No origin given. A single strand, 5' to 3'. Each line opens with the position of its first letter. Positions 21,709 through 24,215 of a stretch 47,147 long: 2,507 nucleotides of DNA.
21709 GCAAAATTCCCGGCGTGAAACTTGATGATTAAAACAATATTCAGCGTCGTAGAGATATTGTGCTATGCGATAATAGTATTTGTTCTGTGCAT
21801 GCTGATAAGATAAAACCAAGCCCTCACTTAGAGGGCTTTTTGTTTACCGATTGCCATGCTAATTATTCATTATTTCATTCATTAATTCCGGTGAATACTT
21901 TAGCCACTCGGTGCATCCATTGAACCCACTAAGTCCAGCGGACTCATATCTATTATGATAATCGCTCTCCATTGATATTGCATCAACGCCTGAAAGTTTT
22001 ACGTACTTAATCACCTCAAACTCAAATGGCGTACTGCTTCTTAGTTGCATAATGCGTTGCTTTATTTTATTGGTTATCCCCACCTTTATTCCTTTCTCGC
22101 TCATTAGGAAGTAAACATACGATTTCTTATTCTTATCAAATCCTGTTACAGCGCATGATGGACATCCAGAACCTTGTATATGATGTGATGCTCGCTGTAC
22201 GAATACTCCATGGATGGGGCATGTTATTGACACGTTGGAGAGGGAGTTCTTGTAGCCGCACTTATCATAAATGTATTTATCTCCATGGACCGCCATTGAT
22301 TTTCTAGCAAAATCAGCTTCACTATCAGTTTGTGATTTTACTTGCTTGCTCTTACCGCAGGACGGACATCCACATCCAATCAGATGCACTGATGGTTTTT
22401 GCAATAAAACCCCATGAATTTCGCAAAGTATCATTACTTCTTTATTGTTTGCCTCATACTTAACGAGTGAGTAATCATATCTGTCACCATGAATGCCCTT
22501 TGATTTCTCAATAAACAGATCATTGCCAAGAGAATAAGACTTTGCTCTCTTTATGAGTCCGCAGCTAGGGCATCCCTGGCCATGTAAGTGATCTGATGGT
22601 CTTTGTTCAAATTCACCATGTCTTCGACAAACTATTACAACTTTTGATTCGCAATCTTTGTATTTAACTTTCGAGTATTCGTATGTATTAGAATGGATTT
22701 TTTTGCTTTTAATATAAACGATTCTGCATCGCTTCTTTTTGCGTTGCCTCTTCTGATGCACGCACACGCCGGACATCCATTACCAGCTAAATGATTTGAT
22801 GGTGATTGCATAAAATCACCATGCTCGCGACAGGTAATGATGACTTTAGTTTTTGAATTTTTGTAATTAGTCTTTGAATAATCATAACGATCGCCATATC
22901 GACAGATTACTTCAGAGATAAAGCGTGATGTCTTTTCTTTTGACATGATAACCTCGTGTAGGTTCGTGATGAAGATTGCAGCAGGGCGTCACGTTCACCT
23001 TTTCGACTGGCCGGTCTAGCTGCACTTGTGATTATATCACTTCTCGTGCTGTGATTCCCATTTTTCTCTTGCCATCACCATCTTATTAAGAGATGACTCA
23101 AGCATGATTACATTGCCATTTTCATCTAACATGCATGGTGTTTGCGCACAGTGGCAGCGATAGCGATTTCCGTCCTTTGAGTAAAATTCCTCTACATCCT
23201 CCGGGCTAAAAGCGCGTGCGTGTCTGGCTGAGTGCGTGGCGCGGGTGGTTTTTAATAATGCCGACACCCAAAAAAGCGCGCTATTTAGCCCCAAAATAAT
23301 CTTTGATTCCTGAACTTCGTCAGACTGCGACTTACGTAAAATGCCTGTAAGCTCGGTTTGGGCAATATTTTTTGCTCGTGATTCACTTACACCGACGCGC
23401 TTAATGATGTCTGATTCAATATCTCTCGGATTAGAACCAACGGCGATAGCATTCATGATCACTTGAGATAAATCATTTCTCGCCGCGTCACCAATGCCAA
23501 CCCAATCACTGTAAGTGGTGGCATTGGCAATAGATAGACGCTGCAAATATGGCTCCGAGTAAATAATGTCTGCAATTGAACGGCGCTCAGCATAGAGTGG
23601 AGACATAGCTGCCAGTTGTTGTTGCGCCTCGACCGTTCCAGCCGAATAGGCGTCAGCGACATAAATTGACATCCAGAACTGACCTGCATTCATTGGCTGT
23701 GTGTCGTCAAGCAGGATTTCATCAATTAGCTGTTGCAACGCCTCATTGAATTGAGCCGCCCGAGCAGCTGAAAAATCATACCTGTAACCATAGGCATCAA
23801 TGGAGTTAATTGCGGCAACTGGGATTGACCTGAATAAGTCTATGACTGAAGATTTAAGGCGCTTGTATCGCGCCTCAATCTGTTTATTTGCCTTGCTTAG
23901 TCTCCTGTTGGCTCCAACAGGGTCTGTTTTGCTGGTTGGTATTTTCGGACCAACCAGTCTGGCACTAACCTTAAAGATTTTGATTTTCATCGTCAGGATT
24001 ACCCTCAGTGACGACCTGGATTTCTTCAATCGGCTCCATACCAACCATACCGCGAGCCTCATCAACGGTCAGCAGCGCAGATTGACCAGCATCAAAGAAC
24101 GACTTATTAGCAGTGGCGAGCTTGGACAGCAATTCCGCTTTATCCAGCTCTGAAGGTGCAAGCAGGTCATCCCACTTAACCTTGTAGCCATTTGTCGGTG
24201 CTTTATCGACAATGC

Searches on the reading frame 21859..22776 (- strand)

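Call 73: search_protein_families(library=phrogs, proteins=[window:21859-22776:-], max_evalue=0.00001)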
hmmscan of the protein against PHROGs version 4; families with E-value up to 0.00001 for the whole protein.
window:21859-22776:- (305 aa): 4 families
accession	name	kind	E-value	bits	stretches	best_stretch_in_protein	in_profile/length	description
phrog_681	-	DNA, RNA and nucleotide metabolism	3.7e-66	224.9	2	83-304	302-534/576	endonuclease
phrog_4605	-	unknown function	4e-36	125.2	3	149-213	45-110/151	-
phrog_559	-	DNA, RNA and nucleotide metabolism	8.7e-28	98.4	1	12-232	119-324/607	HNH endonuclease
phrog_8130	-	unknown function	7e-09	36.2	1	207-303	168-259/434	-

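Call 82: search_protein_families(library=pfam, proteins=[window:21859-22776:-], max_evalue=0.01)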
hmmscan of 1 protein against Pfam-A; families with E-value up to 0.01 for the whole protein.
window:21859-22776:- (305 aa): 4 families
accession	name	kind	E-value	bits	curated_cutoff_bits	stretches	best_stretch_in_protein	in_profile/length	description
PF13455.12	MUG113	-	9.4e-10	39.4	22.3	1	231-302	2-69/73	Meiotically up-regulated gene 113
PF10544.15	T5orf172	-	8.8e-07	29.8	20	1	220-304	2-98/101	T5orf172 domain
PF05265.19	DUF723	-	6.5e-06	26.4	20.9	0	102-141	19-60/60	Protein of unknown function (DUF723)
PF14311.12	DUF4379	-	0.0023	18.5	24.5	0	41-72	21-53/56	Probable Treble clef zinc finger domain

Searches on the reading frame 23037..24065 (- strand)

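Call 73: search_protein_families(library=phrogs, proteins=[window:23037-24065:-], max_evalue=0.00001)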
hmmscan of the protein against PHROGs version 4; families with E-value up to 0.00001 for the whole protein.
window:23037-24065:- (342 aa): 6 families
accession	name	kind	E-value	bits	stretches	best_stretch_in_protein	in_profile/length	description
phrog_758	-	head and packaging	1.5e-109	367.3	1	25-341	5-319/326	head morphogenesis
phrog_595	-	head and packaging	8.5e-12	46.2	1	56-314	34-300/513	head maturation protease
phrog_22052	-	unknown function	1.4e-11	45.6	1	257-338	25-105/115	-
phrog_4728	-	head and packaging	1.9e-07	31.2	1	186-287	174-274/591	head morphogenesis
phrog_115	-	head and packaging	4.4e-07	30.4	1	193-255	204-266/665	minor head protein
phrog_4529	-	head and packaging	2.7e-06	27.9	1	200-318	174-294/533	minor head protein and DNA pilot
